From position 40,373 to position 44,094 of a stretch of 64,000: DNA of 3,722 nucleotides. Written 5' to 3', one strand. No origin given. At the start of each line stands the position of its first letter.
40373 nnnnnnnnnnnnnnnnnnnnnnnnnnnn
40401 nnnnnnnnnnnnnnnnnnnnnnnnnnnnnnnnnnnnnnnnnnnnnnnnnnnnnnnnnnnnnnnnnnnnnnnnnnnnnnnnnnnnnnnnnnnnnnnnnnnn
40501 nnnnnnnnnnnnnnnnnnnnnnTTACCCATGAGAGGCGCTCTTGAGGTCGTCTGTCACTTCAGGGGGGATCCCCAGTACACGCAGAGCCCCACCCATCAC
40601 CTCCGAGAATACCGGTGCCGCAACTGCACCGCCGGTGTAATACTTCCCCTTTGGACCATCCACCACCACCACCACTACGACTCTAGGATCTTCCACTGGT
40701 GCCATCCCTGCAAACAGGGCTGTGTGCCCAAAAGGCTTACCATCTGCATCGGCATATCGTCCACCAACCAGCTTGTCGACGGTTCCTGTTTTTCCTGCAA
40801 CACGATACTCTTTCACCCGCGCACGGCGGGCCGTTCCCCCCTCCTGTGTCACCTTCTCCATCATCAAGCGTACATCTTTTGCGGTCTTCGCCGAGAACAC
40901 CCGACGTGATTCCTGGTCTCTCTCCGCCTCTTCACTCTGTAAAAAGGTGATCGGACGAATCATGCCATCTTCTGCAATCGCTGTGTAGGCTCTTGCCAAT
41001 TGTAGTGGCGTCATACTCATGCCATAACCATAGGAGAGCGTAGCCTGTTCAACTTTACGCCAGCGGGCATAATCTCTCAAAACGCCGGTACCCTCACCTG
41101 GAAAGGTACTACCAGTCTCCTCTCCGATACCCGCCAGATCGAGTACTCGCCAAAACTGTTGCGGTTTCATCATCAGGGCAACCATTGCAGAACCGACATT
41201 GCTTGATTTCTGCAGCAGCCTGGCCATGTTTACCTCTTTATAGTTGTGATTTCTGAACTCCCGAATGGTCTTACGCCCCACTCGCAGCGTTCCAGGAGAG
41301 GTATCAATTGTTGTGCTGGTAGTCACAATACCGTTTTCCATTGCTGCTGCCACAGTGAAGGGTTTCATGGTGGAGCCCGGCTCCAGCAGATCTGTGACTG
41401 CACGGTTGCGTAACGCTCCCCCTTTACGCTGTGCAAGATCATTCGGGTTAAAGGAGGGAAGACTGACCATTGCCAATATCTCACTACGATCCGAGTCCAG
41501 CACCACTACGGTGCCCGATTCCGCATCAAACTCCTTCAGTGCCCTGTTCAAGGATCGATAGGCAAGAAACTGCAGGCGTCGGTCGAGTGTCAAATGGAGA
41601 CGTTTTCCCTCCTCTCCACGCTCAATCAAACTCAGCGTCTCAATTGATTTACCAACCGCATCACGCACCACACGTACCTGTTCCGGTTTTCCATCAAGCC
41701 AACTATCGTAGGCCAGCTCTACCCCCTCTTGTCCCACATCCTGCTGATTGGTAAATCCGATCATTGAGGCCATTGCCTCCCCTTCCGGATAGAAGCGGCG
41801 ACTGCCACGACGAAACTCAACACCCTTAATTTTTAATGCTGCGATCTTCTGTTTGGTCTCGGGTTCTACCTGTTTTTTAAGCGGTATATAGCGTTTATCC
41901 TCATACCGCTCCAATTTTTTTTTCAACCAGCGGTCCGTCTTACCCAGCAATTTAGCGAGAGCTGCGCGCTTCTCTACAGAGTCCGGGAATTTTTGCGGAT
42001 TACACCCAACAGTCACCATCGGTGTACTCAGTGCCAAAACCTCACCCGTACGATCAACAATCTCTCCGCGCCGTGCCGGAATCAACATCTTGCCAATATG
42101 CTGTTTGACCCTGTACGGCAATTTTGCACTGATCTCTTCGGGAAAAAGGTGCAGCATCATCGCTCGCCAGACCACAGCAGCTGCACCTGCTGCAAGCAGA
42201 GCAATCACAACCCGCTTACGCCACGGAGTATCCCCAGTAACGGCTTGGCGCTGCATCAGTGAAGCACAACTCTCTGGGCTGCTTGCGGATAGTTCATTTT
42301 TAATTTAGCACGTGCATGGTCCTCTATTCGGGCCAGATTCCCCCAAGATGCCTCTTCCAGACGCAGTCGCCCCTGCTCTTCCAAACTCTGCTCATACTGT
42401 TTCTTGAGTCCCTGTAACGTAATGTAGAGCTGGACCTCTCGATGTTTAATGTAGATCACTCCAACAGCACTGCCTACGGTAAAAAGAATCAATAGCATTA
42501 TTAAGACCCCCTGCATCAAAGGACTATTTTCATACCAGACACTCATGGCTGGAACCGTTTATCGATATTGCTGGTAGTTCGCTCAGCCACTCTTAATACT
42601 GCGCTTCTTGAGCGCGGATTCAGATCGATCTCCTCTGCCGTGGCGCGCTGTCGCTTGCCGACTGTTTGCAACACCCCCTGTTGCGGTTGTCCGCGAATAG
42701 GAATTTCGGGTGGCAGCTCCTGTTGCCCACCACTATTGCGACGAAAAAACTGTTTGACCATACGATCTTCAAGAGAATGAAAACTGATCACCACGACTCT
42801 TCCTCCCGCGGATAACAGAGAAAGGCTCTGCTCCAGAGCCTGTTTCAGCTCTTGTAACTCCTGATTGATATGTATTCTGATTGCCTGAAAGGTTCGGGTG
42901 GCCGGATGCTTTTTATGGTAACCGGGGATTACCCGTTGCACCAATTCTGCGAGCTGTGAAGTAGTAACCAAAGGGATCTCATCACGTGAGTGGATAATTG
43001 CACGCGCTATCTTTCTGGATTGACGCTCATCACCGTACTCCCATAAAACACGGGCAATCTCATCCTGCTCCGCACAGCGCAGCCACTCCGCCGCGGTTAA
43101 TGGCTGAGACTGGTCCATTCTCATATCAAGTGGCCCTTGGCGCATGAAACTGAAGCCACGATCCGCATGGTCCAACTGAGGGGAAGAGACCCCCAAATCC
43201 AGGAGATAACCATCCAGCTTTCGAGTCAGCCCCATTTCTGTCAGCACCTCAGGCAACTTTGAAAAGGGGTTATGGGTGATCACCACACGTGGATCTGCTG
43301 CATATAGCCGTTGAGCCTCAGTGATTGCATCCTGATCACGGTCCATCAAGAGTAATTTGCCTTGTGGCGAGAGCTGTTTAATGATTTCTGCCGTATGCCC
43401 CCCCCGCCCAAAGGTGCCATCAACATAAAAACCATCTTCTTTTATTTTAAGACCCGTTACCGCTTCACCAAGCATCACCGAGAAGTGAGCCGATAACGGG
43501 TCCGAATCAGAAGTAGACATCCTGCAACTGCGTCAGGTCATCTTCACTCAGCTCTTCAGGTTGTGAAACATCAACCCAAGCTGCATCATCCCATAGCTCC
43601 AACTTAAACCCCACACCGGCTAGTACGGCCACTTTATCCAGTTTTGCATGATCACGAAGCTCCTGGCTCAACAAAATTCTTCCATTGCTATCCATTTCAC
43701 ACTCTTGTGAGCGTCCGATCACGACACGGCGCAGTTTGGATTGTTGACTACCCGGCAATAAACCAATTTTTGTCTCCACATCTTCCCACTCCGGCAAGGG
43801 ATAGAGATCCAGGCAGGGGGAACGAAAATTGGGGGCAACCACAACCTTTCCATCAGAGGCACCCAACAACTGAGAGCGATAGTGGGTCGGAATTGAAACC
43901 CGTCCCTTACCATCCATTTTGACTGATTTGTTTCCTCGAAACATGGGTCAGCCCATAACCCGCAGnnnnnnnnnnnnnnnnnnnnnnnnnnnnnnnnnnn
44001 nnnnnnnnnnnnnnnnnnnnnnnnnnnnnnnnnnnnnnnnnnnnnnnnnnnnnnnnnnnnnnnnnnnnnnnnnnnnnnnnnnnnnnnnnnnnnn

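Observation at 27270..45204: dcw cluster ends at ftsA; ftsZ has moved to directly upstream of mraZ and lpxC is absent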

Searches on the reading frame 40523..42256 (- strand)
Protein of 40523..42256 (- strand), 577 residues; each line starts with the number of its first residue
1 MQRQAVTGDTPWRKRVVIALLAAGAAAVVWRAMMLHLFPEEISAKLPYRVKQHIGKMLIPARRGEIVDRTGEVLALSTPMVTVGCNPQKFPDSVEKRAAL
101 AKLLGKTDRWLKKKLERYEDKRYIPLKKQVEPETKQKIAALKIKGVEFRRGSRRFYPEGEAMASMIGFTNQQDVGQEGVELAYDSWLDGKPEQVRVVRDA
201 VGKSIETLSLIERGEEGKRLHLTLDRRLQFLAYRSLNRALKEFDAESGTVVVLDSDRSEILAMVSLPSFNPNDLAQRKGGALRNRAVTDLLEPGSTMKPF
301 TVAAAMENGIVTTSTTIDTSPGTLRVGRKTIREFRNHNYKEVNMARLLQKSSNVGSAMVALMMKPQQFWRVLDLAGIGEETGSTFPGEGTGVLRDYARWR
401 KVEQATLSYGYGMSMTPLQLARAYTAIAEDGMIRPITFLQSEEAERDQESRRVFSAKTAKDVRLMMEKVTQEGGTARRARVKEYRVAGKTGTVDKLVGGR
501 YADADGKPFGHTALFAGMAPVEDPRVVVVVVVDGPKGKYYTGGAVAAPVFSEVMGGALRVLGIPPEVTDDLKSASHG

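Call 62: search_protein_families(library=ncbifam, max_evalue=1e-20, proteins=[window:40523-42256:-])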
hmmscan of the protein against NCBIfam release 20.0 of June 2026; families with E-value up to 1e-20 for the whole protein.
window:40523-42256:- (577 aa): 9 families
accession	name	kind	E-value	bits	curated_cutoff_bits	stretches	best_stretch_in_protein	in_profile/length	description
NF053573.1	PBP2_PenA_Neis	exception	5.9e-139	464.2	1105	1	6-565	22-568/572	peptidoglycan D,D-transpeptidase PBP2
NF011685.0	PRK15105.1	subfamily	2.8e-117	392.7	737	1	58-567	66-567/588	peptidoglycan glycosyltransferase FtsI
TIGR02214.1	spoVD_pbp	equivalog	1.5e-101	340.7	688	1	54-568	40-565/636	stage V sporulation protein D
TIGR03423.1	pbp2_mrdA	equivalog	1.4e-87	294.6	455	1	50-557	37-590/593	penicillin-binding protein 2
NF051842.1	PBP4_5_Efaec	equivalog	3e-38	131.7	700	1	59-493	161-613/668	penicillin-binding protein PBP4(5)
NF038271.1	strep_PBP2X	exception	2e-35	122.2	1050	1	134-550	163-609/750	penicillin-binding protein PBP2X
TIGR02074.1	PBP_1a_fam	subfamily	2.6e-32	112.3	508.75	1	193-556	197-531/535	PBP1A family penicillin-binding protein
NF008061.0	PRK10795.1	equivalog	2.4e-31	109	962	1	170-534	202-594/634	peptidoglycan DD-transpeptidase MrdA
NF033378.1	MECD_PBP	exception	3e-23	82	1450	1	61-494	151-610/678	PBP2a family beta-lactam-resistant peptidoglycan transpeptidase MecD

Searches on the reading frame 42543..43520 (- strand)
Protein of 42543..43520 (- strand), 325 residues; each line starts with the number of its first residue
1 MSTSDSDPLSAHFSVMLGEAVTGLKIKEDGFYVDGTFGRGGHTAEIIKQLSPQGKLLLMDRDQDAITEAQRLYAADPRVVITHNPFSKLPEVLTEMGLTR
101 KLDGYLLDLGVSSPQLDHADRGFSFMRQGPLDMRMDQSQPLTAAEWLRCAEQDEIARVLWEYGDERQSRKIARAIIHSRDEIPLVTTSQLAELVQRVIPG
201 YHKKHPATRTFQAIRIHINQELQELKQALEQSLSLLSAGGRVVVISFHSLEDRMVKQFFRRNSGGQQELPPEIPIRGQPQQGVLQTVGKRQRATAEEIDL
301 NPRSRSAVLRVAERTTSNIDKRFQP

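Call 3: search_protein_families(library=ncbifam, proteins=[window:42543-43520:-])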
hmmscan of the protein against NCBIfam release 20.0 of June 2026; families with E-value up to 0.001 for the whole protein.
window:42543-43520:- (325 aa): 2 families
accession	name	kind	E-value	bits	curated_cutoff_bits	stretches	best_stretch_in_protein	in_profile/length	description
TIGR00006.1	TIGR00006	equivalog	2.8e-108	362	154.3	1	11-314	6-309/310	16S rRNA (cytosine(1402)-N(4))-methyltransferase RsmH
NF053511.1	tRNA_U34_MnmM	equivalog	8e-06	25.5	135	0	25-95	14-87/183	tRNA 5-(aminomethyl)-2-thiouridylate-methyltransferase MnmM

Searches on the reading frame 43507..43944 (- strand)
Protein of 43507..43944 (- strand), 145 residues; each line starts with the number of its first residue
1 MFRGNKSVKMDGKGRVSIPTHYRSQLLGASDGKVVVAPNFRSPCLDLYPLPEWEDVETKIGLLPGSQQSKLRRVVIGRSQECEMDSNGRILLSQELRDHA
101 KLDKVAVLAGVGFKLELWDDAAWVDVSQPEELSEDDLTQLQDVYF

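Call 3: search_protein_families(library=ncbifam, proteins=[window:43507-43944:-])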
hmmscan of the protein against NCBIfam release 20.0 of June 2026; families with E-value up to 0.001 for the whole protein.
window:43507-43944:- (145 aa): 6 families
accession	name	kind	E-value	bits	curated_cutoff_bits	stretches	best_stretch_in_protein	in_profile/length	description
TIGR00242.1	TIGR00242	equivalog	1.8e-35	122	98.35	1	1-137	1-135/144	division/cell wall cluster transcriptional repressor MraZ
NF001482.0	PRK00326.3-4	equivalog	2.4e-25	89.1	168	1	1-131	1-145/160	division/cell wall cluster transcriptional repressor MraZ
NF001476.0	PRK00326.2-2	equivalog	5.2e-24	84.7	162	1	1-131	4-145/163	division/cell wall cluster transcriptional repressor MraZ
NF001477.0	PRK00326.2-4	equivalog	2e-19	70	162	1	1-123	3-127/155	division/cell wall cluster transcriptional repressor MraZ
NF001483.0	PRK00326.3-5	equivalog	8.8e-14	52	239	1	2-121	3-125/155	division/cell wall cluster transcriptional repressor MraZ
NF001475.0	PRK00326.2-1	equivalog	1.8e-11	44.2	257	1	9-122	11-126/149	division/cell wall cluster transcriptional repressor MraZ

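Call 34: find_related_loci(query=window:43507-43944:-, collection=metagenome_contigs, flank=6000)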
Query window:43507-43944:- (145 aa) in metagenome_contigs; peptide patterns used: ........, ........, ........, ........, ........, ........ (x = any residue, [..] = any of these).
72 stretches matched a pattern, but none encodes a relative of the query by tblastn (E <= 1e-3).

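Call 36: find_related_loci(query=A2, collection=metagenome_contigs, flank=6000)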
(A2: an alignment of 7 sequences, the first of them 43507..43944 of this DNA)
Query A2 (145 aa) in metagenome_contigs; peptide patterns used: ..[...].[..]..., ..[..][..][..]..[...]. (x = any residue, [..] = any of these).
191 stretches matched a pattern; 28 encode a relative of the query (tblastn E <= 1e-3); 28 distinct loci.
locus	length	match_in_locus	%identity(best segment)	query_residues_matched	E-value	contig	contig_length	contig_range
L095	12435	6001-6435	79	1-145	1e-76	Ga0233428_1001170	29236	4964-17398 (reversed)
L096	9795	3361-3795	72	1-145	2e-70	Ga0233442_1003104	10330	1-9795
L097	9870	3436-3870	72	1-145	2e-70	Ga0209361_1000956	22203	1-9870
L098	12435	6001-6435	72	1-145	2e-70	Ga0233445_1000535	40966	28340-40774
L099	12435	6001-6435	55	1-145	2e-53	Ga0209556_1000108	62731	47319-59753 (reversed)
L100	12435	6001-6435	55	1-145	2e-53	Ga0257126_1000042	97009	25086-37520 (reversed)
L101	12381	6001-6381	40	1-123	9e-26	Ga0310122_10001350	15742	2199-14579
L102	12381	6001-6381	40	1-123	1e-25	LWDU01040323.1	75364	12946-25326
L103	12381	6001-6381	39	1-123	2e-25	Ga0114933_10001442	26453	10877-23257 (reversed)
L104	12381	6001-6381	39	1-123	4e-25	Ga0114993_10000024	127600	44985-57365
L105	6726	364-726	33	2-119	2e-18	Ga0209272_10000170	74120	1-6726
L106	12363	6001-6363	33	2-119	2e-18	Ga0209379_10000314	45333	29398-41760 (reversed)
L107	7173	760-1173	30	2-141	4e-15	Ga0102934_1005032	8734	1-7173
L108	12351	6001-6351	31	2-118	1e-14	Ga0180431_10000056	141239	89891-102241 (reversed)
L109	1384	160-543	29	2-128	6e-14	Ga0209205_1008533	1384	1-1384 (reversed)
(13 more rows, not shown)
